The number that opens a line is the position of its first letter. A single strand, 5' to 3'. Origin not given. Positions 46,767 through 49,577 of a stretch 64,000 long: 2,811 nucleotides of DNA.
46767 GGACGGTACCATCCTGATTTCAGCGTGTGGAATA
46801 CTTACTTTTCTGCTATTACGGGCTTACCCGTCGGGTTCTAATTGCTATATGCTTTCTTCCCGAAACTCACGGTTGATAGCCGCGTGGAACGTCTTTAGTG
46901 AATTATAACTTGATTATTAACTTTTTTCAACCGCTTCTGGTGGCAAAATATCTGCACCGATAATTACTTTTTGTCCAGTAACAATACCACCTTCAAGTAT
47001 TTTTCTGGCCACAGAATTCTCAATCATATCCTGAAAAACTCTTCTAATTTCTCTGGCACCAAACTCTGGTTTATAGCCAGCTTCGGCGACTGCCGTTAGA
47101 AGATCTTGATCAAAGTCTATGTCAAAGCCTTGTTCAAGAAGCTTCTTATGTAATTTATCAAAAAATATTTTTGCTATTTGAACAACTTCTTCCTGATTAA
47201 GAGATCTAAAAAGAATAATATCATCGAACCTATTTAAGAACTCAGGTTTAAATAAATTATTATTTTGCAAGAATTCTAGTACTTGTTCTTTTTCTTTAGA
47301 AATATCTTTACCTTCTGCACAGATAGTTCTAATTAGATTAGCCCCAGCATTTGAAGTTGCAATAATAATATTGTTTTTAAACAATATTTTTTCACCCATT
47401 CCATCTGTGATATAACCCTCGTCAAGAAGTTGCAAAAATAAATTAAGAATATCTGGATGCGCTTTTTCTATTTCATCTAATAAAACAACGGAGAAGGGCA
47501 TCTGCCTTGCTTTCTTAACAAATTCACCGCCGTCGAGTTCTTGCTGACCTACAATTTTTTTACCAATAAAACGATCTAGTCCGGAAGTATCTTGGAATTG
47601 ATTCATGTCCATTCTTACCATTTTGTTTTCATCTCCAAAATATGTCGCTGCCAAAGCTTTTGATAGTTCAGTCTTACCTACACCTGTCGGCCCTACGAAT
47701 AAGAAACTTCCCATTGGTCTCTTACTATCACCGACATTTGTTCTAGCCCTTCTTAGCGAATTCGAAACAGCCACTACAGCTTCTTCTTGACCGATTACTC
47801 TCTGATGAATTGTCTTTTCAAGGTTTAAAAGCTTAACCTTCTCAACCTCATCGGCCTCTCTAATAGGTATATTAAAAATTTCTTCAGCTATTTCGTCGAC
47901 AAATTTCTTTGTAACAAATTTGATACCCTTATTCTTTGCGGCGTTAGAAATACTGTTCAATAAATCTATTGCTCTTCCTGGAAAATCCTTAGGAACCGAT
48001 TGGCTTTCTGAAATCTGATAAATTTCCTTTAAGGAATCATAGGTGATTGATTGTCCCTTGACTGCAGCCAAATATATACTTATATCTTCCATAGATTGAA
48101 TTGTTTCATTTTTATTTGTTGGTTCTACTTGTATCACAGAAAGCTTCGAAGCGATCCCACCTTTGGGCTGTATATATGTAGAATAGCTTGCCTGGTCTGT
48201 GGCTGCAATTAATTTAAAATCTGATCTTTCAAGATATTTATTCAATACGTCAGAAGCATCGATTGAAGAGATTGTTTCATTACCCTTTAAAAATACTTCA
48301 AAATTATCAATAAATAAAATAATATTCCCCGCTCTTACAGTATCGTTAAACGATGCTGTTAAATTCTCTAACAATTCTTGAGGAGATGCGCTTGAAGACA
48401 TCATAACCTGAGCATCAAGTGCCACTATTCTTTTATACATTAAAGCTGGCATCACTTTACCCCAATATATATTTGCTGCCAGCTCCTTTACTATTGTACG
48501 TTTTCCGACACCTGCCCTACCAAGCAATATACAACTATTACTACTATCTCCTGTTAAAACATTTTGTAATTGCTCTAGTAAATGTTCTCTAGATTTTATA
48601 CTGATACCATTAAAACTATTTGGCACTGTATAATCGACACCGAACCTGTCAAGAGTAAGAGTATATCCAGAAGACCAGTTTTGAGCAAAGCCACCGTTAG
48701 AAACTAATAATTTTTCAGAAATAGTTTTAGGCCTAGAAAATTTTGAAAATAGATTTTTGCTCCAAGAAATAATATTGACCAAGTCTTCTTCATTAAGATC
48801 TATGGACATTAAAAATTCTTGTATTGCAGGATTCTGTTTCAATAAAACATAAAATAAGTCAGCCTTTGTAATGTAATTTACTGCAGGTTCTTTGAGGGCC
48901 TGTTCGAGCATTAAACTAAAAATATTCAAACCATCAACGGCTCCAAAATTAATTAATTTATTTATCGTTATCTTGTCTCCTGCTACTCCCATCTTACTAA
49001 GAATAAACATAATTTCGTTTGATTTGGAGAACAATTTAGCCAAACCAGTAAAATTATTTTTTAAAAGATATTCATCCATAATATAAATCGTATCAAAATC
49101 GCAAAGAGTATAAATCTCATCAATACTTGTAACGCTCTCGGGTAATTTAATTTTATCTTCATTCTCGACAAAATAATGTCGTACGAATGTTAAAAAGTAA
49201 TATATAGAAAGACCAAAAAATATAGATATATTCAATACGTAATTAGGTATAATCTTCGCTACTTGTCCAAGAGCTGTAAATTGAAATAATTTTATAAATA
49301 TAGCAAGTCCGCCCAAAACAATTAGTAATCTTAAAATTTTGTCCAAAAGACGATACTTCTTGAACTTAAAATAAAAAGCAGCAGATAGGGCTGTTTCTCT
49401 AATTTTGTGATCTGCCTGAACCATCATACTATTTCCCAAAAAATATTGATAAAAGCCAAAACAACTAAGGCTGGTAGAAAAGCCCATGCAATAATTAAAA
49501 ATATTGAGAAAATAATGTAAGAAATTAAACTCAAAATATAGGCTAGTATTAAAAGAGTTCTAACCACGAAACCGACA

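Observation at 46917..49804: Membrane-anchored ClpB-like AAA+ protein with a pseudo-ATPase first domain, translationally coupled to a small membrane protein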

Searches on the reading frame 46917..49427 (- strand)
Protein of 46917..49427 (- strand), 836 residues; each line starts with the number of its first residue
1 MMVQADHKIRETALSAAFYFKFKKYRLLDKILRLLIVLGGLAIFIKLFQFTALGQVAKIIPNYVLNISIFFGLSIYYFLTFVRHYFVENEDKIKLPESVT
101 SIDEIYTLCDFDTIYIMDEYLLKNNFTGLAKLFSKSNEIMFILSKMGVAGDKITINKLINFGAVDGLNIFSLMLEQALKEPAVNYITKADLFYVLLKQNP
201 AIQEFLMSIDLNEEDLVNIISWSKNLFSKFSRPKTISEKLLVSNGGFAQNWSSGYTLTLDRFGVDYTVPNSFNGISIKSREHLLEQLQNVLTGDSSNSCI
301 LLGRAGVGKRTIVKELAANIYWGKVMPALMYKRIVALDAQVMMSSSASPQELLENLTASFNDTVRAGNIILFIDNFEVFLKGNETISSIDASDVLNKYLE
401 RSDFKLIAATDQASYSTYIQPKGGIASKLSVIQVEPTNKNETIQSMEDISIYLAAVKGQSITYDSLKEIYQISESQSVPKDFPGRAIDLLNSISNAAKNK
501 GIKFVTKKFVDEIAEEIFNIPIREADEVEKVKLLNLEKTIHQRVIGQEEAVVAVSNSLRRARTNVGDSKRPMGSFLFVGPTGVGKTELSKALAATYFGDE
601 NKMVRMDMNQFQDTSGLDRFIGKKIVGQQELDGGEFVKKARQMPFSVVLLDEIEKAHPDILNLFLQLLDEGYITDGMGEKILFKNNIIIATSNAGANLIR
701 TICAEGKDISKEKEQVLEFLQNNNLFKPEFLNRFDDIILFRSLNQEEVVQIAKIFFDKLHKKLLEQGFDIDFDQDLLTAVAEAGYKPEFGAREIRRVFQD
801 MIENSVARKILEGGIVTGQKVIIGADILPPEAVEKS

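Call 3: search_protein_families(library=pfam, proteins=[window:46917-49427:-], max_evalue=0.01)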
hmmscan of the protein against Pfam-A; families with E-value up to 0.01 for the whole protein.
window:46917-49427:- (836 aa): 22 families
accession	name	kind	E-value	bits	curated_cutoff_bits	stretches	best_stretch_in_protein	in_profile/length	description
PF07724.20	AAA_2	-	6.9e-47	160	27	1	570-737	1-166/166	AAA domain (Cdc48 subfamily)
PF10431.15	ClpB_D2-small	-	6.1e-21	74.7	21.9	1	743-823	1-81/81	C-terminal, D2-small domain, of ClpB protein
PF07728.20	AAA_5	-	4.2e-16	59.7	22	1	575-694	2-123/139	AAA domain (dynein-related subfamily)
PF00004.35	AAA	-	4.6e-15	56.7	21.2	2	576-697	2-113/131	ATPase family associated with various cellular activities (AAA)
PF13191.12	AAA_16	-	1.2e-08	36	32.6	1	280-320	5-48/167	AAA ATPase domain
PF13401.12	AAA_22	-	1.8e-08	35.2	27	1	573-669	6-109/130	AAA domain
PF20720.3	nSTAND3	-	1.9e-06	28.1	27.2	0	576-607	21-52/155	Novel STAND NTPase 3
PF05673.19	DUF815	-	3.4e-06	26.8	23.8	0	278-320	35-77/249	Protein of unknown function (DUF815)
PF03193.22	RsgA_GTPase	-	3.1e-05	24.3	30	0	281-319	94-129/174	RsgA GTPase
PF00158.32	Sigma54_activat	-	3.1e-05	24.2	20.2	1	555-694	5-144/168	Sigma-54 interaction domain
PF07726.17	AAA_3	-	5.1e-05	23.6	27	1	577-693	4-111/131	ATPase family associated with various cellular activities (AAA)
PF13173.12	AAA_14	-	6.2e-05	23.4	27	0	576-664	6-81/129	AAA domain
PF12775.13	AAA_7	-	0.00015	21.8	25.8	0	574-625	35-86/181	P-loop containing dynein motor region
PF20030.5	bpMoxR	-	0.0003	20.3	27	0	576-693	35-145/205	MoxR domain in the MoxR-vWA-beta-propeller ternary systems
PF13177.12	DNA_pol3_delta2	-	0.00071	20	27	0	568-670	15-127/161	DNA polymerase III, delta subunit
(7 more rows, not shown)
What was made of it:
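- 46959..47810 (-): D2 (NBD2) active ATPase module plus the D2-small domain. Walker A is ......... (47667-47693). Walker B is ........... (47457-47489). Sensor-1 is TSN (47343-47366). The Arg finger lies in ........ (47223-47246). Sensor-2 is GAR (47040-47063). Pfam AAA_2 6.9e-47 and ClpB_D2-small 6.1e-21 (call 3).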

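Call 4: search_protein_families(library=ncbifam, proteins=[window:46917-49427:-], max_evalue=0.01)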
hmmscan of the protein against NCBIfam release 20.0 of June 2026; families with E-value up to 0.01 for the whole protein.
window:46917-49427:- (836 aa): 29 families (the best 25 are shown)
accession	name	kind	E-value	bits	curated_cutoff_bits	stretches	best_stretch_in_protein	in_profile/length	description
TIGR03346.1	chaperone_ClpB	equivalog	2.2e-122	410.1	1232.1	2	505-825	528-845/853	ATP-dependent chaperone ClpB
NF008118.0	PRK10865.1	equivalog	9.6e-109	364.5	1417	2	505-823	531-846/857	ATP-dependent chaperone ClpB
TIGR02639.1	ClpA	equivalog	5.6e-103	345.5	993.15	1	180-823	95-732/734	ATP-dependent Clp protease ATP-binding subunit ClpA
NF033606.1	heat_AAA_ClpK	exception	1.1e-101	341.2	1900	2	502-822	573-895/949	heat shock survival AAA family ATPase ClpK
TIGR03345.1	VI_ClpV1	equivalog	2.3e-93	314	884.95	2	504-812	528-837/852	type VI secretion system ATPase TssH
NF033607.0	disagg_AAA_ClpG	exception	1.4e-92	311.2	1900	2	510-823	560-874/932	AAA family protein disaggregase ClpG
NF008263.0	PRK11034.1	equivalog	1.9e-72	244.3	1350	1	278-824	189-734/758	ATP-dependent Clp protease ATP-binding subunit ClpA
NF003745.1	PRK05342.1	equivalog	1.3e-11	44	359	2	710-804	276-378/418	ATP-dependent Clp protease ATP-binding subunit ClpX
NF001679.0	PRK00440.1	equivalog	7.8e-10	38.3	303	1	568-655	35-114/322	replication factor C small subunit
TIGR00382.1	clpX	equivalog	8.1e-09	35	370.75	2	704-803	276-383/414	ATP-dependent protease ATP-binding subunit ClpX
TIGR03499.1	FlhF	equivalog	2.7e-07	30.9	174.15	0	563-604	189-231/286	flagellar biosynthesis GTPase FlhF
TIGR02928.1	TIGR02928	subfamily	2.9e-07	29.7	181.3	1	282-320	26-64/366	orc1/cdc6 family replication initiation protein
TIGR03420.1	DnaA_homol_Hda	equivalog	3.6e-06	26.7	194.8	0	567-615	33-81/226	DnaA regulatory inactivator Hda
NF003229.0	PRK04195.1-5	equivalog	6e-06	25.2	280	0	544-654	19-113/413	replication factor C large subunit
NF003234.0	PRK04195.2-4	equivalog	4.7e-05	22.5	529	1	551-656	15-118/497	replication factor C large subunit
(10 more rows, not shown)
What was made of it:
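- On ClpA / ClpC / ClpE / ClpX (ClpP partners): 345.5 bits against a cut-off of 993 (TIGR02639), and 244 against 1350 (PRK11034) (call 4).
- Closest known: ClpB / Hsp104 disaggregases. Same: D2 resembles ClpB most closely by NCBIfam score (410 bits over D2, call 4).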

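Call 8: find_homologous_proteins(query=window:46917-49427:-, max_evalue=1e-10)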
Query window:46917-49427:- (836 aa): 508 proteins with E <= 1e-10 among 8000 candidates; the best 120 are listed.
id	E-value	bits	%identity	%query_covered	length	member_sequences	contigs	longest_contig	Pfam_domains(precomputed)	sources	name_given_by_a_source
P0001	0.0e+0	1818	100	100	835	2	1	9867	PF00158.33,PF07724.21,PF00004.36,PF13401.13,PF05673.20,PF07728.21,PF10431.16,PF20720.4,PF13191.13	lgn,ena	-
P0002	1.2e-220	753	47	90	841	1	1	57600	PF13173.13,PF13555.13,PF00004.36,PF13401.13,PF17871.8,PF05673.20,PF01637.25,PF07728.21,PF13191.13,PF13479.13,PF00158.33,PF07724.21,PF12775.14,PF10431.16,PF20720.4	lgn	-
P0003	1.6e-204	700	48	83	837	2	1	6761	PF13173.13,PF13555.13,PF00004.36,PF13401.13,PF17871.8,PF01637.25,PF07728.21,PF13191.13,PF00158.33,PF07724.21,PF00005.34,PF12775.14,PF13476.13,PF10431.16,PF20720.4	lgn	-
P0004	4.2e-178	612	41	90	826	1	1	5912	PF13173.13,PF00004.36,PF13401.13,PF03193.23,PF17871.8,PF13238.13,PF07728.21,PF13191.13,PF00158.33,PF07724.21,PF12775.14,PF05621.18,PF10431.16,PF20720.4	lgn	-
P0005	6.1e-170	585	38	98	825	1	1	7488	PF13173.13,PF00004.36,PF13401.13,PF17871.8,PF05673.20,PF07728.21,PF13191.13,PF00158.33,PF07724.21,PF12775.14,PF10431.16,PF20720.4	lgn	-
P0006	1.3e-147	512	36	95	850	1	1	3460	PF20030.6,PF00004.36,PF13401.13,PF17871.8,PF05673.20,PF07728.21,PF13191.13,PF00158.33,PF07724.21,PF05729.19,PF10431.16,PF20720.4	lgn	-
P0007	4.7e-145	503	35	95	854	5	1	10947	PF00158.33,PF07724.21,PF00004.36,PF17871.8,PF07728.21,PF01078.28,PF10431.16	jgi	-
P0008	2.9e-140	487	38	86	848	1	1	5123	PF20030.6,PF00158.33,PF07724.21,PF00004.36,PF13401.13,PF17871.8,PF07728.21,PF10431.16,PF20720.4,PF13191.13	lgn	-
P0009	4.5e-136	473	39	76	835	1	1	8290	PF07724.21,PF00004.36,PF17871.8,PF05673.20,PF07728.21,PF10431.16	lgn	-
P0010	2.8e-135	471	35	88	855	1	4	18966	PF00158.33,PF07724.21,PF00004.36,PF17871.8,PF07728.21,PF10431.16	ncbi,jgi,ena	-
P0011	6.6e-135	470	36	84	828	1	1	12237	PF07724.21,PF00004.36,PF17871.8,PF07728.21,PF10431.16,PF13191.13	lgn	-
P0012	3.7e-134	467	38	76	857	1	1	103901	PF07724.21,PF00004.36,PF13401.13,PF17871.8,PF07728.21,PF10431.16,PF20720.4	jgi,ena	-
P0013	5.0e-134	467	37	84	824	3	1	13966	PF13173.13,PF20030.6,PF00158.33,PF07724.21,PF12775.14,PF00004.36,PF17871.8,PF07728.21,PF10431.16,PF20720.4,PF13191.13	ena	-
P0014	9.9e-134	466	38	76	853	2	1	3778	PF13173.13,PF00158.33,PF07724.21,PF00004.36,PF13401.13,PF17871.8,PF07728.21,PF01078.28,PF10431.16,PF20720.4,PF13191.13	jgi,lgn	-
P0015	1.9e-133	465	39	77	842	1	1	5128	PF20030.6,PF01695.24,PF00158.33,PF07724.21,PF00004.36,PF17871.8,PF05673.20,PF07728.21,PF01078.28,PF10431.16,PF20720.4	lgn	-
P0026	7.6e-130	453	38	79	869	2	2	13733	PF02861.26,PF00158.33,PF07724.21,PF00004.36,PF17871.8,PF05673.20,PF07728.21,PF10431.16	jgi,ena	-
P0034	2.8e-127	444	33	98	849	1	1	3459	PF02861.26,PF00004.36,PF13401.13,PF17871.8,PF05673.20,PF07728.21,PF13191.13,PF00158.33,PF07724.21,PF12775.14,PF01078.28,PF10431.16,PF20720.4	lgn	-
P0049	2.1e-124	435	37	76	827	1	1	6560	PF02861.26,PF00004.36,PF13401.13,PF17871.8,PF07728.21,PF13191.13,PF00158.33,PF07724.21,PF12775.14,PF01078.28,PF10431.16,PF20720.4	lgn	-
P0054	6.6e-124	433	35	86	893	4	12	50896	PF20030.6,PF00158.33,PF07724.21,PF00004.36,PF13401.13,PF17871.8,PF05673.20,PF07728.21,PF01078.28,PF10431.16,PF13191.13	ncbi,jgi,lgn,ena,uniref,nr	ncbi:MAG: hypothetical protein A3A94_00880 [Candidatus Portnoybacteria bacterium RIFCSPLOWO2_01_FULL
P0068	2.6e-116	408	36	76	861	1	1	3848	PF02861.26,PF07724.21,PF00004.36,PF13401.13,PF17871.8,PF07728.21,PF10431.16,PF13191.13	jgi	jgi:ATP-dependent Clp protease ATP-binding subunit ClpC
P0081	1.6e-104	369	36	78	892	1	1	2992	PF13173.13,PF02861.26,PF00158.33,PF07724.21,PF12775.14,PF00004.36,PF17871.8,PF07728.21,PF10431.16,PF13191.13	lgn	-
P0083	2.1e-103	365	36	76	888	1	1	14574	PF02861.26,PF07724.21,PF00004.36,PF17871.8,PF07728.21,PF10431.16,PF20720.4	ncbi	-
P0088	1.4e-99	353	34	87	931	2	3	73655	PF02861.26,PF07724.21,PF12775.14,PF00004.36,PF13401.13,PF17871.8,PF07728.21,PF10431.16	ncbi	-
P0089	1.9e-99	352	35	77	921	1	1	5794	PF02861.26,PF00158.33,PF07724.21,PF05729.19,PF00004.36,PF13401.13,PF20703.4,PF17871.8,PF07728.21,PF10431.16,PF13191.13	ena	-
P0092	3.8e-98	348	33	76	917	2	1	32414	PF13173.13,PF02861.26,PF00158.33,PF07724.21,PF00004.36,PF17871.8,PF13238.13,PF07728.21,PF10431.16,PF13191.13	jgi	jgi:ATP-dependent Clp protease ATP-binding subunit ClpA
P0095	1.4e-96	343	33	70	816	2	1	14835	PF13173.13,PF02861.26,PF00004.36,PF13401.13,PF23569.2,PF17871.8,PF01637.25,PF07728.21,PF13191.13,PF00158.33,PF07724.21,PF12775.14,PF05621.18,PF10431.16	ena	-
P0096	7.3e-96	340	40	40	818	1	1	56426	PF13173.13,PF02861.26,PF02151.26,PF00004.36,PF13401.13,PF23569.2,PF17871.8,PF13238.13,PF07728.21,PF13191.13,PF00158.33,PF07724.21,PF05621.18,PF10431.16,PF20720.4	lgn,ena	-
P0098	2.1e-94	336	32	68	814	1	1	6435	PF02861.26,PF20030.6,PF00004.36,PF13401.13,PF23569.2,PF17871.8,PF13238.13,PF05496.19,PF07728.21,PF13191.13,PF00158.33,PF07724.21,PF05621.18,PF01078.28,PF10431.16,PF20720.4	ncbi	-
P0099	4.3e-94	335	33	77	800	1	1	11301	PF13173.13,PF02861.26,PF00004.36,PF13401.13,PF23569.2,PF17871.8,PF01637.25,PF07728.21,PF13191.13,PF01695.24,PF00158.33,PF07724.21,PF13476.13,PF05621.18,PF10431.16,PF20720.4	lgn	-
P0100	4.5e-93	331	44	38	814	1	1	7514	PF13173.13,PF02861.26,PF00004.36,PF13401.13,PF23569.2,PF17871.8,PF13238.13,PF07728.21,PF13191.13,PF00158.33,PF07724.21,PF07726.18,PF12775.14,PF05621.18,PF10431.16,PF20720.4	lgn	-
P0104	3.8e-90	322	30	82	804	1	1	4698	PF02861.26,PF20030.6,PF02151.26,PF00004.36,PF13401.13,PF23569.2,PF17871.8,PF13238.13,PF01637.25,PF07728.21,PF13191.13,PF00158.33,PF07724.21,PF05621.18,PF10431.16,PF20720.4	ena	-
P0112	1.1e-88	317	42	38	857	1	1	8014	PF02861.26,PF00158.33,PF07724.21,PF00004.36,PF13401.13,PF23569.2,PF17871.8,PF07728.21,PF05621.18,PF10431.16,PF13191.13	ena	-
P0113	2.2e-87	312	39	39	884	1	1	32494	PF02861.26,PF00004.36,PF13401.13,PF23569.2,PF17871.8,PF07728.21,PF13191.13,PF00158.33,PF07724.21,PF12775.14,PF10431.16,PF20720.4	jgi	jgi:ATP-dependent Clp protease ATP-binding subunit ClpB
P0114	4.5e-86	308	31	68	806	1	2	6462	PF02861.26,PF00004.36,PF13401.13,PF23569.2,PF17871.8,PF13238.13,PF07728.21,PF13191.13,PF07724.21,PF12775.14,PF05621.18,PF10431.16,PF20720.4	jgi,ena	jgi:ATP-dependent Clp protease ATP-binding subunit ClpC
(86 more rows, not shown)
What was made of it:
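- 48762..49106 (-): Divergent Clp_N-like domain (aa ~108-222). The match is below Pfam detection in this protein (call 3), but PF02861 is recorded for several TM-bearing homologues (call 8).
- Checked: The 836-aa protein from 49427 is identical to a database protein that starts at the second ATG (P0001, call 8).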

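Call 55: find_encoding_contigs(protein=P0010, flank=4000, max_places=2)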
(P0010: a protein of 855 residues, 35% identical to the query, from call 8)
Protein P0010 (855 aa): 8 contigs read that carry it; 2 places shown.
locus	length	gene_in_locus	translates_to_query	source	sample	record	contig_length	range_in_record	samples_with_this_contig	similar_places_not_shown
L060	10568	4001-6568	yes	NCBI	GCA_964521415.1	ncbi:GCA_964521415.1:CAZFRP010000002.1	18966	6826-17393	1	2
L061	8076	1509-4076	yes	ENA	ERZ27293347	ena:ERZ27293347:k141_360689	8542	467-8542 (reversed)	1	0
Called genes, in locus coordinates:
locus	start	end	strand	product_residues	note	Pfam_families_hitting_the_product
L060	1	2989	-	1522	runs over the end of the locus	PF02811:PHP, PF07733:DNA_pol3_alpha, PF17657:DNA_pol3_finger, PF14890:Intein_splicing, PF05367:Phage_endo_I (faint), PF17657:DNA_pol3_finger, PF14579:HHH_6, PF01336:tRNA_anti-codon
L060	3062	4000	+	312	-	PF24400:DUF7544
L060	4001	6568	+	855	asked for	PF00158:Sigma54_activat (faint), PF00004:AAA (weak), PF17871:AAA_lid_9, PF00004:AAA (weak), PF07724:AAA_2, PF07728:AAA_5, PF10431:ClpB_D2-small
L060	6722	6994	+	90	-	PF01016:Ribosomal_L27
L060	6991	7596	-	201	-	PF03703:bPH_2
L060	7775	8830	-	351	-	PF00953:Glycos_transf_4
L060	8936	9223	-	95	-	PF13560:HTH_31 (weak), PF01381:HTH_3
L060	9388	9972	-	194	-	PF00334:NDK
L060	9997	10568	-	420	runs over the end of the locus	PF00675:Peptidase_M16, PF05193:Peptidase_M16_C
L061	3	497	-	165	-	?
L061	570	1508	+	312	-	PF24400:DUF7544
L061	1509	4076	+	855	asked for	PF00158:Sigma54_activat (faint), PF00004:AAA (weak), PF17871:AAA_lid_9, PF00004:AAA (weak), PF07724:AAA_2, PF07728:AAA_5, PF10431:ClpB_D2-small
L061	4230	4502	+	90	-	PF01016:Ribosomal_L27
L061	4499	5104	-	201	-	PF03703:bPH_2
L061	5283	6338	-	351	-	PF00953:Glycos_transf_4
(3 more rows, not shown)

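Call 57: search_protein_families(library=padloc, proteins=[window:46917-49427:-], max_evalue=0.01)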
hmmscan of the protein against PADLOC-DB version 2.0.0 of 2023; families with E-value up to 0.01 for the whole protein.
window:46917-49427:- (836 aa): 9 families
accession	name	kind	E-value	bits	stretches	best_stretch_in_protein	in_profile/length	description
PDLC03838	DolB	-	1.4e-30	104.9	2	492-693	89-277/375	-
PDLC04606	PDC-M37B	-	7.6e-28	95.8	1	444-697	47-297/390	-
PDLC04605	PDC-M37B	-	1.1e-20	72.2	1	523-694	255-424/518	-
PDLC00915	TRIP13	-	2.2e-08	31.9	2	561-655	51-144/302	TRIP13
PDLC04140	mad8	-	2e-07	28.8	1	571-618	26-68/314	mads_8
PDLC04786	PDC-S01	-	0.00013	18.8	1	294-377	18-97/439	-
PDLC04476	PDC-M16A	-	0.00037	17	1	279-323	8-52/691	-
PDLC04236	PDC-M01A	-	0.0025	14.9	0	294-321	61-88/388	-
PDLC04788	PDC-S01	-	0.0028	14.6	0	283-375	6-92/448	-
